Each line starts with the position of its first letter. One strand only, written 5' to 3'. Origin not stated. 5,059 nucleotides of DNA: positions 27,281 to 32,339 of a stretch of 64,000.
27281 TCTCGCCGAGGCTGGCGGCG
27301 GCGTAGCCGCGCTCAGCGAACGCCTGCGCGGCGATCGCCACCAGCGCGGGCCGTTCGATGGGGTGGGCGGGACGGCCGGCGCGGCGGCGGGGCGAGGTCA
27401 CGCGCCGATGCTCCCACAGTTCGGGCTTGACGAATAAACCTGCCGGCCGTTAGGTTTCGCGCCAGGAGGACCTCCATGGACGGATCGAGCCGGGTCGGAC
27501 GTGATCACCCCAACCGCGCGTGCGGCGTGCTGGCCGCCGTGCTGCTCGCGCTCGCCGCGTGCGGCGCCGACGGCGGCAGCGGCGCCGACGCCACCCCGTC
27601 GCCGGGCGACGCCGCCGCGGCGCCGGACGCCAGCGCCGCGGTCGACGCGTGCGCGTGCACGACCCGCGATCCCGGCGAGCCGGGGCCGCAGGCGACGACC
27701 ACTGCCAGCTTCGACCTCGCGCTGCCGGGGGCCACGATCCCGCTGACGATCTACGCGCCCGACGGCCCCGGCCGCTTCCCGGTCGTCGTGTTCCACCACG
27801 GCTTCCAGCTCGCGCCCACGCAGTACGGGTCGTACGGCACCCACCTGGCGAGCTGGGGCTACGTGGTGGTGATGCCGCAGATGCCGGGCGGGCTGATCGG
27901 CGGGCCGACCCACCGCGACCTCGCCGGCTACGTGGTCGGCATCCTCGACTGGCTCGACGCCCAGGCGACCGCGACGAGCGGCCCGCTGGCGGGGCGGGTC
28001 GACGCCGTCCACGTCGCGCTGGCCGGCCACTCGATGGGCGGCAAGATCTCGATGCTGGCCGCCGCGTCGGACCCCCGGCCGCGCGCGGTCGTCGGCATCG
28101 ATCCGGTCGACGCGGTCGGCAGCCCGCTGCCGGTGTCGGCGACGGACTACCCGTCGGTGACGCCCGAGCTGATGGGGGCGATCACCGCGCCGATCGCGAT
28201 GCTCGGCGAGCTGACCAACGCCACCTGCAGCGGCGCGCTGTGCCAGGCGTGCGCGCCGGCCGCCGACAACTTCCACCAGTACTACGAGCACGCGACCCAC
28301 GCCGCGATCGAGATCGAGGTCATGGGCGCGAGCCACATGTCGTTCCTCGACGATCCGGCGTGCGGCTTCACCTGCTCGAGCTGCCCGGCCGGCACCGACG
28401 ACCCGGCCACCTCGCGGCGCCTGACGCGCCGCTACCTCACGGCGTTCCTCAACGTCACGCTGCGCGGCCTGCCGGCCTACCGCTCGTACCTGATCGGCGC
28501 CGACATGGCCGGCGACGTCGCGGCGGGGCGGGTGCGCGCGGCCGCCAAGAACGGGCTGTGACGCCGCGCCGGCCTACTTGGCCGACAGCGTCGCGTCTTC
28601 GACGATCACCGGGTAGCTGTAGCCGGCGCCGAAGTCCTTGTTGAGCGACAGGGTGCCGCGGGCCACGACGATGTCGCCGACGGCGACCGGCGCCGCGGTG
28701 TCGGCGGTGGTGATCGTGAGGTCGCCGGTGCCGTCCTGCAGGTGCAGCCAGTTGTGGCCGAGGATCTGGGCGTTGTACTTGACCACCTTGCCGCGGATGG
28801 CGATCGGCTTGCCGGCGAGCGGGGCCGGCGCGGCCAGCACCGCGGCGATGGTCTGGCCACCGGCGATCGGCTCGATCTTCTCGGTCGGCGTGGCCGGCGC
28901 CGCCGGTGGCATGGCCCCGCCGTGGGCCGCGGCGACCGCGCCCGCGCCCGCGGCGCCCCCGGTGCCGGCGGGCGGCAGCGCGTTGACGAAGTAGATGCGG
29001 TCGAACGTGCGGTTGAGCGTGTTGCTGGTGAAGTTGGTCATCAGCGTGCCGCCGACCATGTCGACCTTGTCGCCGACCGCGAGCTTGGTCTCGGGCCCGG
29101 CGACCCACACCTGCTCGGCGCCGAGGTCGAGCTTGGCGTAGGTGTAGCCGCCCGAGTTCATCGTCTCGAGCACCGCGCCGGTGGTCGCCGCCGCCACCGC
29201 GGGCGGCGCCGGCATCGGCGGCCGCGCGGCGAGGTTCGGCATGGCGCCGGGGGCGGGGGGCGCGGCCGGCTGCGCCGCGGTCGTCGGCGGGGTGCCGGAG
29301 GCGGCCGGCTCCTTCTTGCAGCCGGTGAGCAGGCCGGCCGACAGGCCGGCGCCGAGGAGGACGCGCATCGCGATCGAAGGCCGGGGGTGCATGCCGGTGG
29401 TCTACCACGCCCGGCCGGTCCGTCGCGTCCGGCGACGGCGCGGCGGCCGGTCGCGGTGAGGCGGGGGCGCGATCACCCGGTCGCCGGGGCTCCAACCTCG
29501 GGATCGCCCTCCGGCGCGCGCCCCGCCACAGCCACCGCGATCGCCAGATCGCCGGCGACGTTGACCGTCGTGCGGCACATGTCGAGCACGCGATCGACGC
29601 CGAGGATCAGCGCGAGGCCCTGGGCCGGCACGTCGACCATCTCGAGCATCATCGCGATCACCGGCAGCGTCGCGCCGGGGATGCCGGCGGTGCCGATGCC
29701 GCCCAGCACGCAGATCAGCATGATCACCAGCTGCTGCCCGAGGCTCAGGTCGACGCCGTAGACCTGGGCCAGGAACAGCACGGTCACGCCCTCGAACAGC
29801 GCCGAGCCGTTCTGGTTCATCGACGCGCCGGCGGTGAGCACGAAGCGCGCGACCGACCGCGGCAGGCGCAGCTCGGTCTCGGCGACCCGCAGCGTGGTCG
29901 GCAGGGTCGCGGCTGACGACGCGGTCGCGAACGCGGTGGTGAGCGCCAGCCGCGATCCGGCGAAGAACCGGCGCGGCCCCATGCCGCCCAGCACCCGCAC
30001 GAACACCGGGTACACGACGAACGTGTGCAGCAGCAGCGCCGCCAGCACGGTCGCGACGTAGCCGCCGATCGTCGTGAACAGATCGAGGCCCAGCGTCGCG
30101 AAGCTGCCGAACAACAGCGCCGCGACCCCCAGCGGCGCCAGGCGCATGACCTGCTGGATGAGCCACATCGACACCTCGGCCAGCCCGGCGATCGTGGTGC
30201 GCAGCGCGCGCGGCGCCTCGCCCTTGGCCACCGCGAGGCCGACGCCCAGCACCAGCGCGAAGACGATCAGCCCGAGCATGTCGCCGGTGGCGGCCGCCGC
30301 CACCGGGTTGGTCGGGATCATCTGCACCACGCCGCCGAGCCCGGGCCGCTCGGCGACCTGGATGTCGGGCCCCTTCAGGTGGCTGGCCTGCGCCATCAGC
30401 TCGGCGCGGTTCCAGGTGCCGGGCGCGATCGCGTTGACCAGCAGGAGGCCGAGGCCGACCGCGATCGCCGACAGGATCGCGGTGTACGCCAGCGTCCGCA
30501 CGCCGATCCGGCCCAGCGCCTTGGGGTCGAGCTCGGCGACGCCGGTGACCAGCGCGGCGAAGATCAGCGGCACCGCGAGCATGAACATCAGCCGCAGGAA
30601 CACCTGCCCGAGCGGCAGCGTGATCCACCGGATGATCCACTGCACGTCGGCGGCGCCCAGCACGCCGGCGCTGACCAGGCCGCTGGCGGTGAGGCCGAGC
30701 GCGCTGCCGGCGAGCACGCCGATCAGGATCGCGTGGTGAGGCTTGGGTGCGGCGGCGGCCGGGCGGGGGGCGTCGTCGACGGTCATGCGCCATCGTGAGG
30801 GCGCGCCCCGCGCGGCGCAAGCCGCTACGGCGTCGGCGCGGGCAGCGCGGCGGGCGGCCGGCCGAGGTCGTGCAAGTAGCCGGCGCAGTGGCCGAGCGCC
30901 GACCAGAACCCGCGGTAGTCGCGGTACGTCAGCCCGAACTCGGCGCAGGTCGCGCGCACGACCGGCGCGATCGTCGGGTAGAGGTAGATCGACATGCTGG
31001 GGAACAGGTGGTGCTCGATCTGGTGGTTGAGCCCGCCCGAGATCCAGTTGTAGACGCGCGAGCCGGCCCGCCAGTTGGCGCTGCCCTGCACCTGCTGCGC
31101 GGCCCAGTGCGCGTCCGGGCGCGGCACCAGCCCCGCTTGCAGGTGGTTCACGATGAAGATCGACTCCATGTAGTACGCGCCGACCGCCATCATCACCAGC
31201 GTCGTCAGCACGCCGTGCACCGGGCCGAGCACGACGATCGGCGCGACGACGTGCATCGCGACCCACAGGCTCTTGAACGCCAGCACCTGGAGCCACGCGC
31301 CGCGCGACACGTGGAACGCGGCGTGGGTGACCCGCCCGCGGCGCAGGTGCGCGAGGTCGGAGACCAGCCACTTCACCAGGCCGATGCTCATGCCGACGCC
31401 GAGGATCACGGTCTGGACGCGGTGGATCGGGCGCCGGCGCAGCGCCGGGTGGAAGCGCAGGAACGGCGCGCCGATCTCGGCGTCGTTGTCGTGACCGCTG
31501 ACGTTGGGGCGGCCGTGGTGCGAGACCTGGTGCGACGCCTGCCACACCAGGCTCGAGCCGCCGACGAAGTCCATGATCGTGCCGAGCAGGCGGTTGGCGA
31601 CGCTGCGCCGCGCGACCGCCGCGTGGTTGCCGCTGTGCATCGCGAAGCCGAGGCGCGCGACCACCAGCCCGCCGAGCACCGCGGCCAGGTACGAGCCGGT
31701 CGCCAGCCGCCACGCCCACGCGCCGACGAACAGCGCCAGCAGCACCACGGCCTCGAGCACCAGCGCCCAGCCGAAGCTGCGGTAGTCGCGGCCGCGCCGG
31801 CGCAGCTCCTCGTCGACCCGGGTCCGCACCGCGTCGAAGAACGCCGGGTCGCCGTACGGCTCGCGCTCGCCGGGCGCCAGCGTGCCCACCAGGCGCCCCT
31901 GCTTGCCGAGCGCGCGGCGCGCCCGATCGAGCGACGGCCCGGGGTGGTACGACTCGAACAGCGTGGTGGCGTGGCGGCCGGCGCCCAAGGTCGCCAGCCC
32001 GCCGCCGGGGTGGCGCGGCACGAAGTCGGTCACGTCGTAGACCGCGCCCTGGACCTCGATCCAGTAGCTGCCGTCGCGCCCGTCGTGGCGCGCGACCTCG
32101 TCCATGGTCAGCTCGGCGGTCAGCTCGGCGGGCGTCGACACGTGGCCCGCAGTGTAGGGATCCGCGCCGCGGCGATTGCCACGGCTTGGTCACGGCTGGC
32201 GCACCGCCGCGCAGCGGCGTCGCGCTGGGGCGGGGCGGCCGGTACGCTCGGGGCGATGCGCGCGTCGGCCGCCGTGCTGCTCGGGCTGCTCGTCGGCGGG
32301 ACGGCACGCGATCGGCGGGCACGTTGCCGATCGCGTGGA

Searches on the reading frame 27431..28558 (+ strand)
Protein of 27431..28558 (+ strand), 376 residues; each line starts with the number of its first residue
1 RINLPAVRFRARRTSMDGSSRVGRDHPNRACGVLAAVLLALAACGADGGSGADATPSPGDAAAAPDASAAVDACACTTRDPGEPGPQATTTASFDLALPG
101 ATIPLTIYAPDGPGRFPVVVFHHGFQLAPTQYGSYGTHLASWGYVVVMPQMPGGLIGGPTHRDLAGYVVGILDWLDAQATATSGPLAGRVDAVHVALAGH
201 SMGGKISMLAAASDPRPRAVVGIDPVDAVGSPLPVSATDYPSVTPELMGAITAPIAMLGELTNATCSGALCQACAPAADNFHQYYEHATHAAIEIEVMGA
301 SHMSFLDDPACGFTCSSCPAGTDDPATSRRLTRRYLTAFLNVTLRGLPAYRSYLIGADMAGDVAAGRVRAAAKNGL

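Call 51: search_protein_families(library=pfam, proteins=[window:27431-28558:+], max_evalue=0.001)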
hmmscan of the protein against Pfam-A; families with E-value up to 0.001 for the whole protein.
window:27431-28558:+ (376 aa): 5 families
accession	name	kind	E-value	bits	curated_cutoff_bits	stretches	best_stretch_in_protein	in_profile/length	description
PF07224.18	Chlorophyllase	-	6.2e-28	97.9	26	1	97-346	23-275/301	Chlorophyllase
PF12740.14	PETase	-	1.9e-10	41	28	1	106-227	43-159/263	PET hydrolase-like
PF03403.19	PAF-AH_p_II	-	1.8e-08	33.8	20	1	113-148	97-132/372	Platelet-activating factor acetylhydrolase, isoform II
PF12695.13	Abhydrolase_5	-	0.00032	21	27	0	119-155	2-38/164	Alpha/beta hydrolase family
PF12146.15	Hydrolase_4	-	0.00073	19.3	27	0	118-225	6-109/239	Serine aminopeptidase, S33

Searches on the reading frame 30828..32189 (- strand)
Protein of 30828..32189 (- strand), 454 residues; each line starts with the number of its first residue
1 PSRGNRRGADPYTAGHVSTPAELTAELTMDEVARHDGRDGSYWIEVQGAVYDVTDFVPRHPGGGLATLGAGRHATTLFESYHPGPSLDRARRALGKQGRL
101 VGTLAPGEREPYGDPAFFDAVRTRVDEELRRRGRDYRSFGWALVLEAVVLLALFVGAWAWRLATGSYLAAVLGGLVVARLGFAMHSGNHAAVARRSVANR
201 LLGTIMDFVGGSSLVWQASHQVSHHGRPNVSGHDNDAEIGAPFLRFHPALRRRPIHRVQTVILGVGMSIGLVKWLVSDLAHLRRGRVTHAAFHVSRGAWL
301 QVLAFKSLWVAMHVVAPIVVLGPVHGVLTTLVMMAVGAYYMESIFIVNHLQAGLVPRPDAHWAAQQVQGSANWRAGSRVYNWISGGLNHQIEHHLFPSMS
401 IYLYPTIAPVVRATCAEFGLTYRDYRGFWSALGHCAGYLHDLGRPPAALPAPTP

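Call 51: search_protein_families(library=pfam, proteins=[window:30828-32189:-], max_evalue=0.001)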
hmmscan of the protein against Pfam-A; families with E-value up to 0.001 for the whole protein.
window:30828-32189:- (454 aa): 2 families
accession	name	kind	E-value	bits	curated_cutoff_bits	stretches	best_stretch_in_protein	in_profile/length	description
PF00487.30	FA_desaturase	-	2.8e-30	106.4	29.7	1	168-425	7-252/253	Fatty acid desaturase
PF00173.33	Cyt-b5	-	7.6e-14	51.9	23.7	1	28-85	1-59/74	Cytochrome b5-like Heme/Steroid binding domain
